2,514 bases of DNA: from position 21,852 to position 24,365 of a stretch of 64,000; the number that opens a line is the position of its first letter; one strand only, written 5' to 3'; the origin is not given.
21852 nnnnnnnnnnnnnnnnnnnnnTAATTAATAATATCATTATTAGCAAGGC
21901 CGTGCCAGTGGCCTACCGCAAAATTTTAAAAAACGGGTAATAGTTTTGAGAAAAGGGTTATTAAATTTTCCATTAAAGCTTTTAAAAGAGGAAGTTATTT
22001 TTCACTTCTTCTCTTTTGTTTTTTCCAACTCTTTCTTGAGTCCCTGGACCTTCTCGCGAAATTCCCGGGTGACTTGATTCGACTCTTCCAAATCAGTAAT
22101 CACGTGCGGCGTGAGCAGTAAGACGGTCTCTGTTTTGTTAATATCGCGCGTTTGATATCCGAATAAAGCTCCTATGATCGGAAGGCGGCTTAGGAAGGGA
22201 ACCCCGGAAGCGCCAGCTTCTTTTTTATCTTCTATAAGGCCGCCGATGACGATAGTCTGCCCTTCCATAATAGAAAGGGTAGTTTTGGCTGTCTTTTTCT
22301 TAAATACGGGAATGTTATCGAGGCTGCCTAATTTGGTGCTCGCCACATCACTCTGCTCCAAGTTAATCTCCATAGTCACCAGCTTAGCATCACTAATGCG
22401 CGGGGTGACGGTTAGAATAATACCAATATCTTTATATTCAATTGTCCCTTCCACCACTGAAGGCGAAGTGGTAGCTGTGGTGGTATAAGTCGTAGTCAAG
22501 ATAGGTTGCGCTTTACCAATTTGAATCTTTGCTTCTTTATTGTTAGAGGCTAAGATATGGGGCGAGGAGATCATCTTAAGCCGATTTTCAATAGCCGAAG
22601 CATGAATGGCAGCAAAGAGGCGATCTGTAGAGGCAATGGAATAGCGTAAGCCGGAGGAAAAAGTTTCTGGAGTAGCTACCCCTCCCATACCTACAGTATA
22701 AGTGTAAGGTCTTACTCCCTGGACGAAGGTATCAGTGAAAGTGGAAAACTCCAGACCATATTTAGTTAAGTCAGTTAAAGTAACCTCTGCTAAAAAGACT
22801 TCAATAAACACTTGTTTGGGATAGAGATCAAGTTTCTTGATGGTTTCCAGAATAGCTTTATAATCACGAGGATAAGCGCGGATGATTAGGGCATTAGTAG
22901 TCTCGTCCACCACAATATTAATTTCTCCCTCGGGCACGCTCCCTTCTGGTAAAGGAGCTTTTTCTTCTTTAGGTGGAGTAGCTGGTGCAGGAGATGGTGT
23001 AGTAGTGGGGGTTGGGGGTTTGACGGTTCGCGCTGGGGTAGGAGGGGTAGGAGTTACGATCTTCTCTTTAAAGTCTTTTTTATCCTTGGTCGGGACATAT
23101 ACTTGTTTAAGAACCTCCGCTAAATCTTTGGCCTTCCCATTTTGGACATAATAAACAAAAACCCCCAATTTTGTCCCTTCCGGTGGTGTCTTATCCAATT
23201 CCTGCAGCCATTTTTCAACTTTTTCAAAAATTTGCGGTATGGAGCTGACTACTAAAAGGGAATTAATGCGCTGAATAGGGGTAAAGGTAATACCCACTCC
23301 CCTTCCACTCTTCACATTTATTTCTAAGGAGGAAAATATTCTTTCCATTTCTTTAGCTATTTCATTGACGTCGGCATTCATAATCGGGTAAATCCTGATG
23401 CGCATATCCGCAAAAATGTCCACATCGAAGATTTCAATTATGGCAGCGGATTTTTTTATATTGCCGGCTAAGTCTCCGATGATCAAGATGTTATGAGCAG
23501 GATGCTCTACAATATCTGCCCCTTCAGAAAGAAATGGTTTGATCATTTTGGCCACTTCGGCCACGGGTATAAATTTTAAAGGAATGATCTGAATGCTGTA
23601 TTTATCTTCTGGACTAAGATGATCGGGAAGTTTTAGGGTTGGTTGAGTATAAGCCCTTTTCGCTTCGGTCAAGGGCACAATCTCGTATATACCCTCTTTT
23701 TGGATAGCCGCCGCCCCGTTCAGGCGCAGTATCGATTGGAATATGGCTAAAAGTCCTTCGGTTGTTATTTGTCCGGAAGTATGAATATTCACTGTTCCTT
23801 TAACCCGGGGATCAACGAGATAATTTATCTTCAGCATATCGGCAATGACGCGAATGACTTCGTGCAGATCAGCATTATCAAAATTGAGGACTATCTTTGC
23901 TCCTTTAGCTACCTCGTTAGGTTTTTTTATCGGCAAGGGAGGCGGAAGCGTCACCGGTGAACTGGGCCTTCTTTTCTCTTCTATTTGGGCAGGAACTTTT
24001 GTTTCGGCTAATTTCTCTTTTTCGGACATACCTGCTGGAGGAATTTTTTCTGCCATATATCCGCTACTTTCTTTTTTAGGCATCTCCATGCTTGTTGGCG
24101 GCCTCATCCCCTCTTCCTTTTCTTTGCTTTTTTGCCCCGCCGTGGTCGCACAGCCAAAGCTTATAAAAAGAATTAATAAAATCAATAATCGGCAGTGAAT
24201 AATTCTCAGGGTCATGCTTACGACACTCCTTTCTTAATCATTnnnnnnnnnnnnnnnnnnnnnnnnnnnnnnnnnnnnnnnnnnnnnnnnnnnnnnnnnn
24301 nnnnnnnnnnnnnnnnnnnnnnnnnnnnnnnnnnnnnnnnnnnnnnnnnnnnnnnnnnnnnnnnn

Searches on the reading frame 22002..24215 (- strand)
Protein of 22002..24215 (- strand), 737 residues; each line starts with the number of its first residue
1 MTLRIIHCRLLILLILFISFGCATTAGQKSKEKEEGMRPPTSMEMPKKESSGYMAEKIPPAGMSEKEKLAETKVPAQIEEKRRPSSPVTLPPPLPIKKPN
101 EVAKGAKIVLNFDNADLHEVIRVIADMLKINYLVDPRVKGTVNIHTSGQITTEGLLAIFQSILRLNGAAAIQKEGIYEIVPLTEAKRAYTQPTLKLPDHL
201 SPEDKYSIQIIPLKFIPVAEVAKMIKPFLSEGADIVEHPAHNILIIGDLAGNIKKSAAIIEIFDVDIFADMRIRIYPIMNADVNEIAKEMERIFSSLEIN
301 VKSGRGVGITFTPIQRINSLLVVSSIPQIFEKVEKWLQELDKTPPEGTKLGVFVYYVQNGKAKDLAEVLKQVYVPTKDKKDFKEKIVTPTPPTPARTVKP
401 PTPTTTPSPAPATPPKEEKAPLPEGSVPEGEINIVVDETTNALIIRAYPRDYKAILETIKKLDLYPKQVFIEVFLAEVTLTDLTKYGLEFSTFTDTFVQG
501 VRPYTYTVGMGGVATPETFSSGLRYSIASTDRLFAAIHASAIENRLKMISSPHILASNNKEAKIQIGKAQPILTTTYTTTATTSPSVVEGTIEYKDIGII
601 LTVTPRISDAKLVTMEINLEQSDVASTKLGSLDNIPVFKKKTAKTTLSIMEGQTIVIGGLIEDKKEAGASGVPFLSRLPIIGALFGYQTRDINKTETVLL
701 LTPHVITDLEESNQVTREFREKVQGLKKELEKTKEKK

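Call 17: search_protein_families(library=ncbifam, proteins=[window:22002-24215:-])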
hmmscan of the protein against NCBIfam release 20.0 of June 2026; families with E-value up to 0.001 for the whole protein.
window:22002-24215:- (737 aa): 9 families
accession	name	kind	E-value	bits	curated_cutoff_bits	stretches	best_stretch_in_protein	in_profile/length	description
TIGR02517.1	type_II_gspD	equivalog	1.9e-134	449.4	351.35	1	110-716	1-600/600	type II secretion system secretin GspD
TIGR02515.1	IV_pilus_PilQ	subfamily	6.5e-57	193.4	284.35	2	433-706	136-427/428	type IV pilus secretin PilQ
TIGR02519.1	pilus_MshL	equivalog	1.9e-40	138.7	250.2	1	435-706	2-290/290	pilus (MSHA type) biogenesis protein MshL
NF010083.0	PRK13568.1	equivalog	5.8e-34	117.6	554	1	433-707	153-418/419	DNA uptake porin HofQ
TIGR02516.1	type_III_yscC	equivalog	6.1e-33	114.1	238.45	1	430-707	197-462/463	type III secretion system outer membrane ring subunit SctC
NF007851.2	PRK10560.1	exception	2.3e-22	79.4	598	1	433-707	145-410/412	DNA uptake porin HofQ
NF011873.0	PRK15346.1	equivalog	4.8e-18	65.1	524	1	434-692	238-480/499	EscC/YscC/HrcC family type III secretion system outer membrane ring protein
NF042912.1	Amuc_1098_fam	equivalog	4e-14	51.6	750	1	635-706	725-796/805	Amuc_1098 family type IV pilus outer membrane protein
TIGR02520.1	pilus_B_mal_scr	equivalog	2e-09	36.5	287.65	1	466-703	272-511/513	PilN family type IVB pilus formation outer membrane protein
